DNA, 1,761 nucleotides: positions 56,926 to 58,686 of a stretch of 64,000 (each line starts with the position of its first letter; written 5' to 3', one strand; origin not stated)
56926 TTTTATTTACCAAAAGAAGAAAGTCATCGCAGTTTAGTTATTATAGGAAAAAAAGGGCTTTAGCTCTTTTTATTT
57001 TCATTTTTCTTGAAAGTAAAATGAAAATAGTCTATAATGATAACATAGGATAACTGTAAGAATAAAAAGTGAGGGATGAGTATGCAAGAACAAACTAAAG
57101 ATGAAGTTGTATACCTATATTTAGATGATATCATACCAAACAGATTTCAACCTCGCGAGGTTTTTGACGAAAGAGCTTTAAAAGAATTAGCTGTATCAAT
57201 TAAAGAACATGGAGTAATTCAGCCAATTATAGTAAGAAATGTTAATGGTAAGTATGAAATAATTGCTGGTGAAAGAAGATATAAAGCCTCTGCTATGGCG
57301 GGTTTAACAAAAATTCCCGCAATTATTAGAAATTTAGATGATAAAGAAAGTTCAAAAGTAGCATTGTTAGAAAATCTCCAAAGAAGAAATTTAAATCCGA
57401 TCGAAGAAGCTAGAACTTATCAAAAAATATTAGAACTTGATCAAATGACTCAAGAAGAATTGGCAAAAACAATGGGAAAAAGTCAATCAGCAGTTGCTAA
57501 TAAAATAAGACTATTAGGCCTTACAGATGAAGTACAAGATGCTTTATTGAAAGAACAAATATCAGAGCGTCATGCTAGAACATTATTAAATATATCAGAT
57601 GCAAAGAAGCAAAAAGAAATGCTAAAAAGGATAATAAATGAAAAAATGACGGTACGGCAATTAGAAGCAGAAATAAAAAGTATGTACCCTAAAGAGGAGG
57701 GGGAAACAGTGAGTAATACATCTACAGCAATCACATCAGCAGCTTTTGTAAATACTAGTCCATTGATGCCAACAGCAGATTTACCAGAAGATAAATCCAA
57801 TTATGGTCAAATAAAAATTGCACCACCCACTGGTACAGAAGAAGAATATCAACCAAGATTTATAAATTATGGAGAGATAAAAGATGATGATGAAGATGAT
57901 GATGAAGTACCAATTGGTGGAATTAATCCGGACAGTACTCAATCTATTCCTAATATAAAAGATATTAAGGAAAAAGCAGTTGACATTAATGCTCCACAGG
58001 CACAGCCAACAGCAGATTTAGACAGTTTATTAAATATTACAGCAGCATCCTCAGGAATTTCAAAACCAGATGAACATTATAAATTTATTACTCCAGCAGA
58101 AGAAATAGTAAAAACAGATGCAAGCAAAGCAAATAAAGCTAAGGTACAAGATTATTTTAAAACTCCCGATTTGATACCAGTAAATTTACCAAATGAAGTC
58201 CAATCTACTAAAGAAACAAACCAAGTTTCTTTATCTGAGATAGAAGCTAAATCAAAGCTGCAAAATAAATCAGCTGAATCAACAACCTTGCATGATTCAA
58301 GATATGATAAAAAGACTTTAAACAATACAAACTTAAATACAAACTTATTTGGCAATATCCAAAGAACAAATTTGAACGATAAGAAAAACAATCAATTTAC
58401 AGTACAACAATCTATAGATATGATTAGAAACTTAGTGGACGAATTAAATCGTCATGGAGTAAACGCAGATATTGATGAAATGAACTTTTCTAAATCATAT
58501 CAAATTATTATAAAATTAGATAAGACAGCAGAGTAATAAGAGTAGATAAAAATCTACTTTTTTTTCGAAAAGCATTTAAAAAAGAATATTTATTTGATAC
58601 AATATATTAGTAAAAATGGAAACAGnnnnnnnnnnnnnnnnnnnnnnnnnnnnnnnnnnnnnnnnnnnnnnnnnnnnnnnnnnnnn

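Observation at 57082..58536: Noc-position ParB paralog carrying a ~280-aa low-complexity, partly acidic extension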

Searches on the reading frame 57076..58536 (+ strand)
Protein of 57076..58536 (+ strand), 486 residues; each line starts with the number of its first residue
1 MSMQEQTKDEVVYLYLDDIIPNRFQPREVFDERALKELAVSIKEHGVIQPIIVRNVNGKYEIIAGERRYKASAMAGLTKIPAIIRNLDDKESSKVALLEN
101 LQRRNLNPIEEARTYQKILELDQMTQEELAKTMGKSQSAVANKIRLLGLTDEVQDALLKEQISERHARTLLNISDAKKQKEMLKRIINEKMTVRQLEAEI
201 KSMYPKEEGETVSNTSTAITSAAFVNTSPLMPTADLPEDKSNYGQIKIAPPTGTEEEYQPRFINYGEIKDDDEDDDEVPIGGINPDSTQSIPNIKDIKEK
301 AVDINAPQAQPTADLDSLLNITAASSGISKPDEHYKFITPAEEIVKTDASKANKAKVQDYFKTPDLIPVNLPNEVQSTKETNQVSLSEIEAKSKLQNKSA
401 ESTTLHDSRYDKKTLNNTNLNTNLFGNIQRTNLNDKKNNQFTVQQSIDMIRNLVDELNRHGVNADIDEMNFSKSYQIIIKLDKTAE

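Call 3: search_protein_families(library=pfam, proteins=[window:57076-58536:+], max_evalue=0.1)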
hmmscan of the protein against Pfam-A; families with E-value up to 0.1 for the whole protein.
window:57076-58536:+ (486 aa): 11 families
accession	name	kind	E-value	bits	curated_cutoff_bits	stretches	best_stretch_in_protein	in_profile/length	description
PF02195.25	ParB_N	-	3.2e-34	117.3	26.3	1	12-102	4-95/95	ParB N-terminal domain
PF17762.8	HTH_ParB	-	7.9e-34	116.3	22.6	1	105-203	2-100/102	ParB HTH domain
PF08535.16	KorB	-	0.00085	19.7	22.3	1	123-177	3-55/89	KorB domain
PF01978.25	TrmB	-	0.011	16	25.6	1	111-145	10-44/68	Sugar-specific transcriptional regulator TrmB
PF01381.28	HTH_3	-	0.017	15.6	23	1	120-141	6-27/55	Helix-turn-helix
PF17221.8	COMMD1_N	-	0.022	15.5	23.4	1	151-219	23-88/102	COMMD1 N-terminal domain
PF22340.1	TubZ_C_3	-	0.027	14.9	27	0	82-115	12-45/88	Tubulin-like protein TubZ, C-terminal domain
PF04545.22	Sigma70_r4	-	0.031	14.2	24.1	0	121-140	18-37/50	Sigma-70, region 4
PF08281.18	Sigma70_r4_2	-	0.032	14.3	25.7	1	120-145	23-48/54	Sigma-70, region 4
PF18024.7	HTH_50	-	0.071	13.2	27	0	129-149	29-49/50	Helix-turn-helix domain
PF17761.7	DUF1016_N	-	0.078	13.5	32.8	0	158-204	88-134/137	DUF1016 N-terminal domain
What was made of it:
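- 57109..57381 (+): ParB N-terminal CTPase domain (residues 12-102). GERR (65-68) and ENLQR (99-103) are invariant. Pfam PF02195, E 3e-34 (call 3).
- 57388..57684 (+): HTH DNA-binding domain (residues 105-203) with Noc-type specificity residues Q137, K143, R165. G148 occupies the second, dispensable Lys position. Pfam PF17762, E 8e-34 (call 3).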

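Call 4: search_protein_families(library=ncbifam, proteins=[window:57076-58536:+], max_evalue=0.01)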
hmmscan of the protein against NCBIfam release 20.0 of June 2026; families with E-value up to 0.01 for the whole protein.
window:57076-58536:+ (486 aa): 8 families
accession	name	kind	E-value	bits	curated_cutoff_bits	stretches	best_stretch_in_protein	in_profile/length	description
TIGR04285.1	nucleoid_noc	exception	6.6e-85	284.5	315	1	10-212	1-203/255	nucleoid occlusion protein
TIGR00180.1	parB_part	domain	1.7e-55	187.7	58.45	1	10-187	4-186/186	ParB/RepB/Spo0J family partition protein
TIGR03734.1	PRTRC_parB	hypoth_equivalog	3.1e-42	144.8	278.6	1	25-203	7-189/555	PRTRC system ParB family protein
TIGR03454.1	partition_RepB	equivalog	4.9e-15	55.7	201.5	1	10-146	63-200/325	plasmid partitioning protein RepB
NF010406.0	PRK13832.1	subfamily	2.2e-13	49.6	640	1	33-190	27-186/578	plasmid partitioning protein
NF010440.0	PRK13866.1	equivalog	6.6e-09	35.3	522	1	34-119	89-175/336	plasmid partitioning protein RepB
NF053625.1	SerKinSerKArch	equivalog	7.3e-05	22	380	1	23-91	23-94/244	ADP-dependent L-serine kinase SerK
NF010252.0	PRK13698.1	equivalog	0.0014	17.6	274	1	27-115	81-167/323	ParB/RepB/Spo0J family plasmid partition protein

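Call 5: find_homologous_proteins(query=window:57076-58536:+, max_evalue=0.00001)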
Query window:57076-58536:+ (486 aa): 7999 proteins with E <= 0.00001 among 8000 candidates; the best 120 are listed.
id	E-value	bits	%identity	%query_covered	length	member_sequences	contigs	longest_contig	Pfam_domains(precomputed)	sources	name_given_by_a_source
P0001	0.0e+0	1026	100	100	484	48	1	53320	PF17762.9,PF02195.27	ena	-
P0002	5.4e-285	963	93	100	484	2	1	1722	PF17762.9,PF02195.27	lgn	-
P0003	1.2e-267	906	87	100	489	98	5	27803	PF17762.9,PF02195.27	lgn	-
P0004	2.2e-265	899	87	100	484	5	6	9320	PF17762.9,PF02195.27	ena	-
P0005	4.3e-264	895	87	100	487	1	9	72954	PF17762.9,PF02195.27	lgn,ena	-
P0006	1.3e-261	886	86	100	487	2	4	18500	PF17762.9,PF02195.27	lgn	-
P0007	2.2e-255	866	84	100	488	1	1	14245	PF17762.9,PF02195.27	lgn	-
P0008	1.2e-250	850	82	100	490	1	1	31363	PF17762.9,PF02195.27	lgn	-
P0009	1.4e-250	850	82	100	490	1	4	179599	PF17762.9,PF02195.27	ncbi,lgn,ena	-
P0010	4.8e-249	845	83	100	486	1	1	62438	PF17762.9,PF02195.27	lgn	-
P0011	5.5e-232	789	79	100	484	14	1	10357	PF17762.9,PF02195.27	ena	-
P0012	2.7e-231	787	80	100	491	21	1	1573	PF17762.9,PF02195.27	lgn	-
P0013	5.1e-228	776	78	100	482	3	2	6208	PF17762.9,PF02195.27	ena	-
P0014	7.4e-228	775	77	100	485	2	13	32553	PF17762.9,PF02195.27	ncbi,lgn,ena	-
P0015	2.8e-227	773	77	100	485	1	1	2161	PF17762.9,PF02195.27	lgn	-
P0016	6.2e-227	772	77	100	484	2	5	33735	PF17762.9,PF02195.27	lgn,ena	-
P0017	7.9e-227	772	77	100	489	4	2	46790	PF17762.9,PF02195.27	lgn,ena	-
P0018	3.3e-225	766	76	100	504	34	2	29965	PF17762.9,PF02195.27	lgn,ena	-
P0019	1.3e-223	761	77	100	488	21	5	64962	PF17762.9,PF02195.27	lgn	-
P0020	7.7e-223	759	77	100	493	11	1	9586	PF17762.9,PF02195.27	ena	-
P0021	7.8e-223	759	76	100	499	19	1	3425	PF17762.9,PF02195.27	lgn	-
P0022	3.7e-222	756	76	100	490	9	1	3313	PF17762.9,PF02195.27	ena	-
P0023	6.8e-219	746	76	100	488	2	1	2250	PF17762.9,PF02195.27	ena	-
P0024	7.1e-219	746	74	100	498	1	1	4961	PF17762.9,PF02195.27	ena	-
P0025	1.3e-218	745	74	100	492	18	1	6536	PF17762.9,PF02195.27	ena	-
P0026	1.6e-218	744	75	100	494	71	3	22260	PF17762.9,PF02195.27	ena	-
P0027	5.4e-218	743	75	100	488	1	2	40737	PF17762.9,PF02195.27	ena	-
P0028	5.2e-217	739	73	100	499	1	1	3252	PF17762.9,PF02195.27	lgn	-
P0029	1.6e-215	735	74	100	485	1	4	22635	PF17762.9,PF02195.27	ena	-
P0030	1.8e-215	734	74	100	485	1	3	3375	PF17762.9,PF02195.27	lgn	-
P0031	9.5e-215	732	75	100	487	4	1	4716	PF17762.9,PF02195.27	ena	-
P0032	1.9e-214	731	75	100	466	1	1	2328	PF17762.9,PF02195.27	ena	-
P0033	4.3e-214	730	75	100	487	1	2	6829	PF17762.9,PF02195.27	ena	-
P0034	8.3e-214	729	75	100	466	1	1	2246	PF17762.9,PF02195.27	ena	-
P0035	1.6e-213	728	75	100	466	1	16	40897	PF17762.9,PF02195.27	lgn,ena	-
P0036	1.7e-213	728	74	100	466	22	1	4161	PF17762.9,PF02195.27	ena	-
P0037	2.1e-213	728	74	100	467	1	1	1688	PF17762.9,PF02195.27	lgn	-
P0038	2.5e-213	727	75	100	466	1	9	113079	PF17762.9,PF02195.27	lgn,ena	-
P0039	2.9e-213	727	75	100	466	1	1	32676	PF17762.9,PF02195.27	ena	-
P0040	3.1e-213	727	74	100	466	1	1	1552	PF17762.9,PF02195.27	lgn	-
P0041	3.4e-213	727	74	100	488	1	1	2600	PF17762.9,PF02195.27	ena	-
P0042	4.0e-213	727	74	100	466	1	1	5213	PF17762.9,PF02195.27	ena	-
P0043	4.9e-213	726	75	100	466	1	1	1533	PF17762.9,PF02195.27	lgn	-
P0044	5.1e-213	726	74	100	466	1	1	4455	PF17762.9,PF02195.27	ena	-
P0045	9.2e-213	725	75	100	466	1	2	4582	PF17762.9,PF02195.27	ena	-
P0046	1.3e-212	725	74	100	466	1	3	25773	PF17762.9,PF02195.27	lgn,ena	-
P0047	1.3e-212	725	74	100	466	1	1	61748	PF17762.9,PF02195.27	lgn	-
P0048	1.3e-212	725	74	100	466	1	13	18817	PF17762.9,PF02195.27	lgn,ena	-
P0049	2.9e-212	724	73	100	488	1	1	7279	PF17762.9,PF02195.27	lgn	-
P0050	3.0e-210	717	73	100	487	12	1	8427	PF17762.9,PF02195.27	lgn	-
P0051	5.8e-207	706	73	100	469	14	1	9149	PF17762.9,PF02195.27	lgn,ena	-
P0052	2.9e-201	688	72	100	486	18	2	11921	PF17762.9,PF02195.27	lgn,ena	-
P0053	8.6e-199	679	72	93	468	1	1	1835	PF17762.9,PF02195.27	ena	-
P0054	2.9e-193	661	69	100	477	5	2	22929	PF17762.9,PF02195.27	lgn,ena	-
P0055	7.8e-192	657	69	99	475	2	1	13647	PF17762.9,PF02195.27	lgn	-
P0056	2.4e-191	655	69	100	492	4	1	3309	PF17762.9,PF02195.27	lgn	-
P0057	3.7e-191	654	68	100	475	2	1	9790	PF17762.9,PF02195.27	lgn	-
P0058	1.9e-190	652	68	100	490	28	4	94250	PF17762.9,PF02195.27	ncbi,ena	-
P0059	1.5e-189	649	68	100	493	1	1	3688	PF17762.9,PF02195.27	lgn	-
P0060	6.1e-188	644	67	100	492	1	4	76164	PF17762.9,PF02195.27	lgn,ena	-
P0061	1.8e-187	642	68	100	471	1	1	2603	PF17762.9,PF02195.27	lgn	-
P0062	1.2e-185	636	67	100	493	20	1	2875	PF17762.9,PF02195.27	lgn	-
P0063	1.1e-184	633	67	100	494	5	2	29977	PF17762.9,PF02195.27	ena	-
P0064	2.1e-166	573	61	99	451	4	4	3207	PF17762.9,PF08535.16,PF02195.27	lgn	-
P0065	2.5e-166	572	62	99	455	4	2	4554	PF17762.9,PF02195.27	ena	-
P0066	2.7e-166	572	62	99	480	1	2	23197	PF17762.9,PF02195.27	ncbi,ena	-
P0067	2.0e-165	569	60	99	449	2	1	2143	PF17762.9,PF02195.27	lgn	-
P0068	4.2e-163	562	62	100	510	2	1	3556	PF17762.9,PF02195.27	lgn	-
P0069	4.3e-163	562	59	99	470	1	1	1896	PF17762.9,PF02195.27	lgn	-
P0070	2.0e-162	560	61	99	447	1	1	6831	PF17762.9,PF02195.27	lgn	-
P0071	7.0e-162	558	60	99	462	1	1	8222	PF17762.9,PF02195.27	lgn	-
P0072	5.8e-161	555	60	99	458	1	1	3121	PF17762.9,PF02195.27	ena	-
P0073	1.3e-160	554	61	99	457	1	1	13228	PF17762.9,PF02195.27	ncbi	-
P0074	1.1e-159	551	61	100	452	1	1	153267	PF17762.9,PF02195.27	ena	-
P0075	1.0e-158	547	61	99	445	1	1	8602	PF17762.9,PF02195.27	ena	-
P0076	3.6e-158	546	59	100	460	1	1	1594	PF17762.9,PF02195.27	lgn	-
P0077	5.5e-158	545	61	99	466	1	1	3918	PF17762.9,PF02195.27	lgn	-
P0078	3.0e-157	543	58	100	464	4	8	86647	PF17762.9,PF02195.27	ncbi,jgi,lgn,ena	-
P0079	3.6e-157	542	60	100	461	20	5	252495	PF17762.9,PF02195.27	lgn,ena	-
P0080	4.2e-157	542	61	100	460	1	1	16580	PF17762.9,PF02195.27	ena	-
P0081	7.4e-157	541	60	99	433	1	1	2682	PF17762.9,PF02195.27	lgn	-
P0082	2.0e-156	540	59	99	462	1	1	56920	PF17762.9,PF08535.16,PF02195.27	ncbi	-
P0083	6.9e-156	538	72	80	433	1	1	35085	PF17762.9,PF02195.27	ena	-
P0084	1.2e-155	537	60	99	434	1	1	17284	PF17762.9,PF02195.27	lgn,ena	-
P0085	1.5e-155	537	60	99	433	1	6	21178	PF17762.9,PF02195.27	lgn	-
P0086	2.1e-155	536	60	99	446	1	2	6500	PF17762.9,PF02195.27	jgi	-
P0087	4.5e-155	535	60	99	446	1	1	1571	PF17762.9,PF02195.27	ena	-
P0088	4.7e-155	535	61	99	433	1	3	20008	PF17762.9,PF02195.27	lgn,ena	-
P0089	6.6e-155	535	58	99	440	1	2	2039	PF17762.9,PF02195.27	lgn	-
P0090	1.2e-154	534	60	99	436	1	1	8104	PF17762.9,PF02195.27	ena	-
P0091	1.2e-154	534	60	99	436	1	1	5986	PF17762.9,PF02195.27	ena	-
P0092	2.1e-154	533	60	99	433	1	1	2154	PF17762.9,PF02195.27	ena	-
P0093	3.0e-154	533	60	99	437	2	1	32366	PF17762.9,PF02195.27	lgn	-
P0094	6.8e-154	531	60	99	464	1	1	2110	PF17762.9,PF08535.16,PF02195.27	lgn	-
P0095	8.2e-154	531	60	99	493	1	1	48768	PF17762.9,PF02195.27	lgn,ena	-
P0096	1.1e-153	531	59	99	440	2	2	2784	PF17762.9,PF02195.27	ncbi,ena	-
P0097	1.9e-153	530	59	99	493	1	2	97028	PF17762.9,PF02195.27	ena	-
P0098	2.0e-153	530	59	100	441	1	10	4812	PF17762.9,PF02195.27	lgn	-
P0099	2.5e-153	530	60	99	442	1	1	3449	PF17762.9,PF02195.27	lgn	-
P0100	3.9e-153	529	59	99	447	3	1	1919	PF17762.9,PF02195.27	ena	-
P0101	4.3e-153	529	59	100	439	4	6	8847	PF17762.9,PF02195.27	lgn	-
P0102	5.0e-153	529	59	98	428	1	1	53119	PF17762.9,PF02195.27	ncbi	-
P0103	1.2e-152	527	58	99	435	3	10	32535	PF17762.9,PF02195.27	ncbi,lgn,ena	-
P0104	2.2e-152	527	59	99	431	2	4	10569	PF17762.9,PF02195.27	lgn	-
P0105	2.3e-152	526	58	100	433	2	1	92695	PF17762.9,PF02195.27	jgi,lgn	-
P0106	4.8e-152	525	59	98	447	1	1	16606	PF17762.9,PF02195.27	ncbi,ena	-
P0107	6.3e-152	525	60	99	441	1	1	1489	PF17762.9,PF02195.27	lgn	-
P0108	1.2e-151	524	58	99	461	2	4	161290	PF17762.9,PF02195.27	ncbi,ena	-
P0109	1.4e-151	524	57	100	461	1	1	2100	PF17762.9,PF02195.27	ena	-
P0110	1.6e-151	524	58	99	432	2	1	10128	PF17762.9,PF02195.27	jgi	jgi:ParB family chromosome partitioning protein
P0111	1.9e-151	523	57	99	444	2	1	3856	PF17762.9,PF02195.27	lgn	-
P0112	1.9e-151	523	58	98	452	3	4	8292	PF17762.9,PF02195.27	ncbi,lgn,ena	-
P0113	2.6e-151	523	59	99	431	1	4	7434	PF17762.9,PF02195.27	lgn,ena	-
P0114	2.9e-151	523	59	99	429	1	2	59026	PF17762.9,PF02195.27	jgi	jgi:ParB family chromosome partitioning protein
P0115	5.9e-151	522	58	98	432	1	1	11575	PF17762.9,PF02195.27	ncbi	-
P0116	9.9e-151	521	58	100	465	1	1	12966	PF17762.9,PF02195.27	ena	-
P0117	2.7e-150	520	59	99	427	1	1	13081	PF17762.9,PF02195.27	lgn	-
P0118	3.2e-150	519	58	100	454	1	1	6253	PF17762.9,PF02195.27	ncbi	-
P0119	4.7e-150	519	57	100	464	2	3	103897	PF17762.9,PF02195.27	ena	-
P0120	4.8e-150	519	60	100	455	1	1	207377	PF17762.9,PF02195.27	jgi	-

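Call 7: find_related_loci(query=window:57076-58536:+, collection=genome_contigs, flank=4000)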
Query window:57076-58536:+ (486 aa) in genome_contigs; peptide patterns used: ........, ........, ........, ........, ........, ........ (x = any residue, [..] = any of these).
599 stretches matched a pattern (row limit reached: there are more); 102 encode a relative of the query (tblastn E <= 1e-3); the best 80 are kept; 80 distinct loci.
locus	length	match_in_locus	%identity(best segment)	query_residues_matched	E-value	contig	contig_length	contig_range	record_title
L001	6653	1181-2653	87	1-486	0e+0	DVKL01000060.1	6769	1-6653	MAG TPA_asm: Candidatus Faecimonas intestinavium isolate USAMLcec2-12447 USAMLcec2__C104548_L6769_SRR5280393, whole geno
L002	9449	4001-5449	87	4-486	0e+0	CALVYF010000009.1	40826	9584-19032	MAG: uncultured Bacilli bacterium isolate BRZ_SL__bin34 genome assembly, contig: BRZ_SL__NODE_1257_length_40826_cov_11.2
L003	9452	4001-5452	77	1-486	0e+0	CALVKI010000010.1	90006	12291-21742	MAG: uncultured Bacilli bacterium isolate E13__bin56 genome assembly, contig: E13__k127_2594216, whole genome shotgun se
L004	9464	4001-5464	77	3-486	0e+0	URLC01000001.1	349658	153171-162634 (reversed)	uncultured Tenericutes bacterium isolate UMGS1110 genome assembly, contig: NODE_1_length_349658_cov_10.9852, whole genom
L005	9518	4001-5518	77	1-486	0e+0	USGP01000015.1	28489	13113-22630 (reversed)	uncultured Tenericutes bacterium isolate UMGS1700 genome assembly, contig: NODE_828_length_28489_cov_4.268306, whole gen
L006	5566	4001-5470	76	2-486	0e+0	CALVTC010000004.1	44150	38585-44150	MAG: uncultured Bacilli bacterium isolate BRZ_GN__bin17 genome assembly, contig: BRZ_GN__NODE_799_length_44150_cov_7.563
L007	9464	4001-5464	73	1-486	0e+0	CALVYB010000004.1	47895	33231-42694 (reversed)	MAG: uncultured Bacilli bacterium isolate BRZ_LS__bin9 genome assembly, contig: BRZ_LS__NODE_450_length_47895_cov_14.017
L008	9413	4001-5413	72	1-486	0e+0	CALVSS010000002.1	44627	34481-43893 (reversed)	MAG: uncultured Bacilli bacterium isolate BRZ_IM__bin73 genome assembly, contig: BRZ_IM__NODE_792_length_44627_cov_4.523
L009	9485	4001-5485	77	1-486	0e+0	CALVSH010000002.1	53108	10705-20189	MAG: uncultured Bacilli bacterium isolate E05__bin245 genome assembly, contig: E05__k127_3580989, whole genome shotgun s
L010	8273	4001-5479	69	1-486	0e+0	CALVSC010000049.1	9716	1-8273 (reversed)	MAG: uncultured Bacilli bacterium isolate BRZ_QA__bin67 genome assembly, contig: BRZ_QA__NODE_7726_length_9716_cov_6.864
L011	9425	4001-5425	62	5-484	6e-177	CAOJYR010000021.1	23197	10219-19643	MAG TPA_asm: uncultured Tenericutes bacterium isolate SRR17684645_bin.33_metawrap_v1.3_MAG genome assembly, contig: NODE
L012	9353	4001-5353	58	1-484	8e-158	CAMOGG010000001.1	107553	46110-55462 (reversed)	MAG: uncultured Bacillales bacterium isolate SRR873604_bin.131_metaWRAP_v1.3_MAG genome assembly, contig: NODE_134_lengt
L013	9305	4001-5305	57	2-484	9e-155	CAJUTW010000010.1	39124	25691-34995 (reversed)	MAG TPA_asm: uncultured Bacilli bacterium isolate MGBC165561 genome assembly, contig: MGBC165561.10, whole genome shotgu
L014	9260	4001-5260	56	3-477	7e-155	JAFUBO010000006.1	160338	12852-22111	MAG: Bacilli bacterium isolate RGIG4345 Roe_deer_Jejunum-1__c572, whole genome shotgun sequence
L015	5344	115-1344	57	8-483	5e-153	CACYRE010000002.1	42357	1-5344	MAG: uncultured Erysipelotrichaceae bacterium isolate RUG12194 genome assembly, contig: RUG12194_asm_2, whole genome sho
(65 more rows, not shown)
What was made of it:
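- More than 120 clusters cover 98-100% of the query (call 5) and 80 genomes carry it (call 7). The same single-ORF architecture is found in more than 120 clusters and 80 genomes (calls 5, 7).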
